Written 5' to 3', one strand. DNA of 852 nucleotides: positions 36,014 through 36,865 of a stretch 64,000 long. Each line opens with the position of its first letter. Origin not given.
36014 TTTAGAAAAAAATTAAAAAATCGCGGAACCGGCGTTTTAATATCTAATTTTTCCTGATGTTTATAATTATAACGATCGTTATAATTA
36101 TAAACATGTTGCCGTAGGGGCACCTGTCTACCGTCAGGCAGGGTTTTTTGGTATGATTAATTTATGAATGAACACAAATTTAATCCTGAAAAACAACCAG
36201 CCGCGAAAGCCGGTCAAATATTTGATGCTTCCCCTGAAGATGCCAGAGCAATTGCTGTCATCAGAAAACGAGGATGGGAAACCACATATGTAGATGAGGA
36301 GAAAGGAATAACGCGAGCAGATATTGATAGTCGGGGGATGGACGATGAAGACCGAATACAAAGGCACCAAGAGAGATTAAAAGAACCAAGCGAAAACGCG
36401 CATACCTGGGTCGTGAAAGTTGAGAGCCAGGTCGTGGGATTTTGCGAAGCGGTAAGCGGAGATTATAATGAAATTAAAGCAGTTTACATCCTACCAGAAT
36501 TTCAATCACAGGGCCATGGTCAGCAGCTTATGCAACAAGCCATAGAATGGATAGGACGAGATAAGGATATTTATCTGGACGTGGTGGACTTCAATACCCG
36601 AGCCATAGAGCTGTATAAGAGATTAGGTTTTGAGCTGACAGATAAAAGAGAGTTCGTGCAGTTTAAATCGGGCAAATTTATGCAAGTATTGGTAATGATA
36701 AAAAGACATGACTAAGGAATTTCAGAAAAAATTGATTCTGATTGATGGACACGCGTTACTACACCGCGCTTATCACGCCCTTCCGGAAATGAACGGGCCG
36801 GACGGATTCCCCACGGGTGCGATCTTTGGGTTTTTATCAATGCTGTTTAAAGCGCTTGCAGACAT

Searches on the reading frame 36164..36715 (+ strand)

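Call 74: search_protein_families(library=pfam, proteins=[window:36164-36715:+], max_evalue=0.001)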
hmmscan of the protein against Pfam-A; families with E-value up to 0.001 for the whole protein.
window:36164-36715:+ (183 aa): 5 families
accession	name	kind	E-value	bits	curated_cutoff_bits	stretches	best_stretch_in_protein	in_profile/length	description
PF00583.31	Acetyltransf_1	-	7.1e-18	65.4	20.7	1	67-156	18-116/116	Acetyltransferase (GNAT) family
PF13508.13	Acetyltransf_7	-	1.7e-16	60.8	27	1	78-157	2-83/84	Acetyltransferase (GNAT) domain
PF08445.16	FR47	-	1.3e-11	44.8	22.1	1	97-165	17-86/86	FR47-like protein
PF13673.13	Acetyltransf_10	-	1.6e-11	44.7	23.6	1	68-162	22-113/128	Acetyltransferase (GNAT) domain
PF13302.13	Acetyltransf_3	-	0.00027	22.1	25.4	1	62-157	38-138/138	Acetyltransferase (GNAT) domain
